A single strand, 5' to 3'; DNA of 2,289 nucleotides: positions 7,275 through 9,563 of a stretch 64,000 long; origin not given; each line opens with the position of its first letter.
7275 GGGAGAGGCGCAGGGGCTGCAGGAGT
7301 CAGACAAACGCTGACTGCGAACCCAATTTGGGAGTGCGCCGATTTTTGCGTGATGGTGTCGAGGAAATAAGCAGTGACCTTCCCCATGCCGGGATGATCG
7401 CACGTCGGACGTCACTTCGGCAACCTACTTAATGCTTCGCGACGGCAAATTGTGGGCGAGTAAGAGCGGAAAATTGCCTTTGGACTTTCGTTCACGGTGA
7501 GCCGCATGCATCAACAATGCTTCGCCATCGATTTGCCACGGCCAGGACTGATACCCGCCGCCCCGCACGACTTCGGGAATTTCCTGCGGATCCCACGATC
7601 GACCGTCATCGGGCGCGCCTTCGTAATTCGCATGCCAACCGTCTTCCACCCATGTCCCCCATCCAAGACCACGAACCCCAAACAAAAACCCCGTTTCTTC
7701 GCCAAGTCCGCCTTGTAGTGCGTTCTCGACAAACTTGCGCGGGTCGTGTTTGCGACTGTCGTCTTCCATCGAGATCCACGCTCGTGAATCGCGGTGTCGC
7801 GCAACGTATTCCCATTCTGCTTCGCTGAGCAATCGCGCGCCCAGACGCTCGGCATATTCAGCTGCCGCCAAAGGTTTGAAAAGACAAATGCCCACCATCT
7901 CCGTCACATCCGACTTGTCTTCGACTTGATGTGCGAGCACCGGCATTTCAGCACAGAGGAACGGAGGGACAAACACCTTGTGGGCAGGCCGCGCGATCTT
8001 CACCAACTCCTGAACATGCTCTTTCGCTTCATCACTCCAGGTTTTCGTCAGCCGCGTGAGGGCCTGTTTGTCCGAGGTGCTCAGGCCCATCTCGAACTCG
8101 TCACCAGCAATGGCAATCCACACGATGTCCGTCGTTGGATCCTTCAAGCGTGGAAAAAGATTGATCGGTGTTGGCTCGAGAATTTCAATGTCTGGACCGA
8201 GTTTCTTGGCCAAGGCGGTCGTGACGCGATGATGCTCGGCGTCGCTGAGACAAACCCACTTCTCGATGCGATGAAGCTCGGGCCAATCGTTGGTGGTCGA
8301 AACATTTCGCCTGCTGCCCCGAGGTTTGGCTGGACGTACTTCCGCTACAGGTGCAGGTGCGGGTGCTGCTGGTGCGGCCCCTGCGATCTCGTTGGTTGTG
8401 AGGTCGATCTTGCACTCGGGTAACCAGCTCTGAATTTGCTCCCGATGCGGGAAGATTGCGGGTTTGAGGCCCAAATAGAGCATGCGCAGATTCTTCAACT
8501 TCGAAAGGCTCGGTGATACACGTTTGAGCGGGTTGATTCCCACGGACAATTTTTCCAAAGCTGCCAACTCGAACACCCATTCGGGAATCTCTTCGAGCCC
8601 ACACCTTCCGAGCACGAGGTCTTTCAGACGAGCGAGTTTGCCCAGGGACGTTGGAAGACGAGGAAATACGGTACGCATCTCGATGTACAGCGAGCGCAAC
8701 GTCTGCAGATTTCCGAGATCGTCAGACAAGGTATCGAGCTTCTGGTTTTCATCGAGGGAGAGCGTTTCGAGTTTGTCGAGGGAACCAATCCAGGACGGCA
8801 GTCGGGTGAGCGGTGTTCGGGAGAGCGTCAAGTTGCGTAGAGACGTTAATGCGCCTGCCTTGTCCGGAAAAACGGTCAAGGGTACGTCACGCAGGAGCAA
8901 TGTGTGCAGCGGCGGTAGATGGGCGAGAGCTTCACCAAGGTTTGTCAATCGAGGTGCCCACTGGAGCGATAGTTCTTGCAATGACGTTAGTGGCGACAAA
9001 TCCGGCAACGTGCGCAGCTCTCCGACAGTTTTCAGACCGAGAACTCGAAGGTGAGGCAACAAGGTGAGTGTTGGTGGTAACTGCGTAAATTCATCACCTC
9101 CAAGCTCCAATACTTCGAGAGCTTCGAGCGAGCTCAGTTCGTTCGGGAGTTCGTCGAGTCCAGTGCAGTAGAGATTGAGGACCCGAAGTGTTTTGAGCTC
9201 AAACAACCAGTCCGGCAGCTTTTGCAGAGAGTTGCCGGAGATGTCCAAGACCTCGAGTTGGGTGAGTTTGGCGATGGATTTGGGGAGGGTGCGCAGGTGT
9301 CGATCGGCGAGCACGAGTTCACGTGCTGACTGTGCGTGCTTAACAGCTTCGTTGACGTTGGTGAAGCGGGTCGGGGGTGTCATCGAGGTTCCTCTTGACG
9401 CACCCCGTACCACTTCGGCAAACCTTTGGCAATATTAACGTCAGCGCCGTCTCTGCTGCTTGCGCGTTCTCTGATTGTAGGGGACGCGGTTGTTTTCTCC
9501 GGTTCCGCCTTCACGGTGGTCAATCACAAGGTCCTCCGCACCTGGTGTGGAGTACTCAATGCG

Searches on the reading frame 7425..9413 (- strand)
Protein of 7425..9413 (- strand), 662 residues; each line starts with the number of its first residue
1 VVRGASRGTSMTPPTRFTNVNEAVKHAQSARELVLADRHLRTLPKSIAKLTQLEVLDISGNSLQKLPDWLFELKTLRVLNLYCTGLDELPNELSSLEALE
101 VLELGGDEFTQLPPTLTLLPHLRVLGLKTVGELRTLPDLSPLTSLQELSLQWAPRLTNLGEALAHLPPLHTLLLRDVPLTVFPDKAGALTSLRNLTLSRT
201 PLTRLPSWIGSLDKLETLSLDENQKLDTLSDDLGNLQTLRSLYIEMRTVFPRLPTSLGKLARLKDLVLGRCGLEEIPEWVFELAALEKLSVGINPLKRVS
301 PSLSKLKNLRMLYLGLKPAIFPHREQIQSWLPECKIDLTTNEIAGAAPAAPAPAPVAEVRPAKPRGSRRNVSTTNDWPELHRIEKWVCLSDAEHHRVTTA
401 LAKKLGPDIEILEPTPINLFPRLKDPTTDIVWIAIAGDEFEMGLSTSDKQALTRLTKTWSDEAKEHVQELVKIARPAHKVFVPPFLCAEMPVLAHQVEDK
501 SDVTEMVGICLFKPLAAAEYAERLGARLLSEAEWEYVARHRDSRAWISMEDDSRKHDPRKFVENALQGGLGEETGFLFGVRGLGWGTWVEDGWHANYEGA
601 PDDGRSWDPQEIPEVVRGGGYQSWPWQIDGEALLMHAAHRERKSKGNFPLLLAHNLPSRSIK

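Call 8: search_protein_families(library=pfam, proteins=[window:7425-9413:-], max_evalue=0.001)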
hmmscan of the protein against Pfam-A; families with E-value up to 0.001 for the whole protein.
window:7425-9413:- (662 aa): 6 families
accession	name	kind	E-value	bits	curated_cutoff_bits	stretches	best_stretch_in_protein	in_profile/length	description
PF23598.1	LRR_14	-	1.1e-29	103.8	40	4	122-247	24-149/353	Leucine-rich repeat region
PF13855.12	LRR_8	-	7.4e-20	70.9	27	4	31-81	4-56/61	Leucine rich repeat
PF12799.13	LRR_4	-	6.2e-17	61.7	27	1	190-231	1-41/44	Leucine Rich repeats (2 copies)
PF25019.1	LRR_R13L1-DRL21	-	1.9e-12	47.6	27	1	190-245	69-125/127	R13L1/DRL21 LRRs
PF00560.39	LRR_1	-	2.9e-07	29.7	20.6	0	52-72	1-22/23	Leucine Rich Repeat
PF03781.23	FGE-sulfatase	-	3.4e-05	24.1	23.3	0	517-622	101-223/255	Sulfatase-modifying factor enzyme 1-like domain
